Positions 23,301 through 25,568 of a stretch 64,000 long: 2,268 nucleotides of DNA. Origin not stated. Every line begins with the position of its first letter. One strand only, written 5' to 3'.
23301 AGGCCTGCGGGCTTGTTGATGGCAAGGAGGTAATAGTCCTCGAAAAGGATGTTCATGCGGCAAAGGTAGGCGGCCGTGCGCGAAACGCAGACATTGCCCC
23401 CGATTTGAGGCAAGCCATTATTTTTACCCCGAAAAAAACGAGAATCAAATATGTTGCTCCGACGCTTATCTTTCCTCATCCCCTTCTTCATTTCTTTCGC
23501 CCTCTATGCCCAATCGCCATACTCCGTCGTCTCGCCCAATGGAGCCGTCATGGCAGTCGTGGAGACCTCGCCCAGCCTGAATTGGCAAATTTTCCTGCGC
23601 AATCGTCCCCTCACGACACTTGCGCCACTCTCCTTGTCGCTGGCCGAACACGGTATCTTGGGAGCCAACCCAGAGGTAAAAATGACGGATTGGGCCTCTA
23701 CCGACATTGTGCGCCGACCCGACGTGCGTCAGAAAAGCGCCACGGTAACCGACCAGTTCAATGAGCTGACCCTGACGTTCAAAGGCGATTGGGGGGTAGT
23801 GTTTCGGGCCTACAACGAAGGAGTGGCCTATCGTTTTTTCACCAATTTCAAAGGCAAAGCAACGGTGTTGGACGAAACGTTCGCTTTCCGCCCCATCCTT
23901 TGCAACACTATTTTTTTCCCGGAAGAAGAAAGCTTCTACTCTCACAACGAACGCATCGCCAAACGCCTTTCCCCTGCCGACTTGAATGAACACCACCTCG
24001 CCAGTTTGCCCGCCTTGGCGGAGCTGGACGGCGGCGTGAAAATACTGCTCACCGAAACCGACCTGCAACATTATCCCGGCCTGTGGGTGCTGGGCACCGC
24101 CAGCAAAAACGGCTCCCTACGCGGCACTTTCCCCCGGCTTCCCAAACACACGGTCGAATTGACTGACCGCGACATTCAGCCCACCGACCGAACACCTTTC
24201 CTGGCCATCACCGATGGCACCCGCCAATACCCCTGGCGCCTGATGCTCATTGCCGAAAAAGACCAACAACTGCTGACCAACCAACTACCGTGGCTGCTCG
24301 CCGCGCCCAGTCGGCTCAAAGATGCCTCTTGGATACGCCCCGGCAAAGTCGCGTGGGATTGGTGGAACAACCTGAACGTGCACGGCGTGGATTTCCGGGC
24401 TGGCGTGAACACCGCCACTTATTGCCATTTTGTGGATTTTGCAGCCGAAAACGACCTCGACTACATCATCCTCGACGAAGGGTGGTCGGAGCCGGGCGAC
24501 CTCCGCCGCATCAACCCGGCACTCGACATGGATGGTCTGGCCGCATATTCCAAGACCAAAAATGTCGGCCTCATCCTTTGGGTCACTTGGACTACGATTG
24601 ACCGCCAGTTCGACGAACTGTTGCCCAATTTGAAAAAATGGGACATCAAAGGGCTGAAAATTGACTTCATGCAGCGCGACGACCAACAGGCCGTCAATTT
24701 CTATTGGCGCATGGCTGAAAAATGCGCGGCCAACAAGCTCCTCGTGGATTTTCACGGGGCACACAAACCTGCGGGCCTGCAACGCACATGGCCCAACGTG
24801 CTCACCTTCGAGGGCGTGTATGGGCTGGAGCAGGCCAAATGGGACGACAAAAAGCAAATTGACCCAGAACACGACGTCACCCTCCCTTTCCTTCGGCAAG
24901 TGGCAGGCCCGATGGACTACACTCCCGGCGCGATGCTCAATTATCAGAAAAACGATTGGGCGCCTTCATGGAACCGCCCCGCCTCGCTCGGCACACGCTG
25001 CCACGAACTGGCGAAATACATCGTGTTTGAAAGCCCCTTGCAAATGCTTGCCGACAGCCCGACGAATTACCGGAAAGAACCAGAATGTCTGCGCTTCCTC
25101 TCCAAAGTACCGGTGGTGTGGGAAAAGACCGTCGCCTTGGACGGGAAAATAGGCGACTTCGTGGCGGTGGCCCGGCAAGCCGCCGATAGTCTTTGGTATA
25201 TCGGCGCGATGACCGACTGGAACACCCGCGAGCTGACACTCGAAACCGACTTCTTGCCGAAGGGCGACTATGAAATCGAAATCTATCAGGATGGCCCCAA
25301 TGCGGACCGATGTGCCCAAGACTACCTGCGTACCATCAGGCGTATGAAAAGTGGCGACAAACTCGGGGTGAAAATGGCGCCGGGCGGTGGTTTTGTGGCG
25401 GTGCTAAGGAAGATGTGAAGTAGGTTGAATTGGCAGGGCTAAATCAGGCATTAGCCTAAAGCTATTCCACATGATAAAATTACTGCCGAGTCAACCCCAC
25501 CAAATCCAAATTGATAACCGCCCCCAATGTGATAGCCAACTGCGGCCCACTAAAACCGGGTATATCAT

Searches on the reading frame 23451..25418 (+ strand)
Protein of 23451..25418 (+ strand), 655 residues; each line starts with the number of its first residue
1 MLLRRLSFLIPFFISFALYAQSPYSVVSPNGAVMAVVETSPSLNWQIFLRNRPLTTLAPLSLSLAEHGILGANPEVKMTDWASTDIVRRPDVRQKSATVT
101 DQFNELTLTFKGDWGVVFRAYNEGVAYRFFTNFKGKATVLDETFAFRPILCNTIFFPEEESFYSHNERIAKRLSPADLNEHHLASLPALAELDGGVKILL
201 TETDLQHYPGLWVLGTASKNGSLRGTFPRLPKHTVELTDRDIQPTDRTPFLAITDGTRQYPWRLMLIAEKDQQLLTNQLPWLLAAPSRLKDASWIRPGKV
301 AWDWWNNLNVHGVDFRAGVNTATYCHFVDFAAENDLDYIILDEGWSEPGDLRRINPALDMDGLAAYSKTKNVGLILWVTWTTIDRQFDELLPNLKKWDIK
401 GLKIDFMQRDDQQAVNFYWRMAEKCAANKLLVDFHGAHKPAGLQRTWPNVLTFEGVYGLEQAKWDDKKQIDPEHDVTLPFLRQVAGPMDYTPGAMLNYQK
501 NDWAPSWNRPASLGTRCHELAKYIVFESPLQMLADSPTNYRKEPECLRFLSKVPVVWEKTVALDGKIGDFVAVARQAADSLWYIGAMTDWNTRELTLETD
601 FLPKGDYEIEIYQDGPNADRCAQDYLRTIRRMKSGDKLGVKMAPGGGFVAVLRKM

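Call 69: search_protein_families(library=pfam, proteins=[window:23451-25418:+], max_evalue=0.001)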
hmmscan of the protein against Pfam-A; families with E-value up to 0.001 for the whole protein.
window:23451-25418:+ (655 aa): 3 families
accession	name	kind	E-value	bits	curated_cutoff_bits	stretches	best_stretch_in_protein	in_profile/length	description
PF10566.15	Glyco_hydro_97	-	1.1e-100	337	32.5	1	291-554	1-275/275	Glycoside hydrolase 97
PF14508.12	GH97_N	-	2e-38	132.6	25.3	1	26-286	1-229/229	Glycosyl-hydrolase 97 N-terminal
PF14509.12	GH97_C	-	4.5e-28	97.8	25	1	556-652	1-96/97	Glycosyl-hydrolase 97 C-terminal, oligomerisation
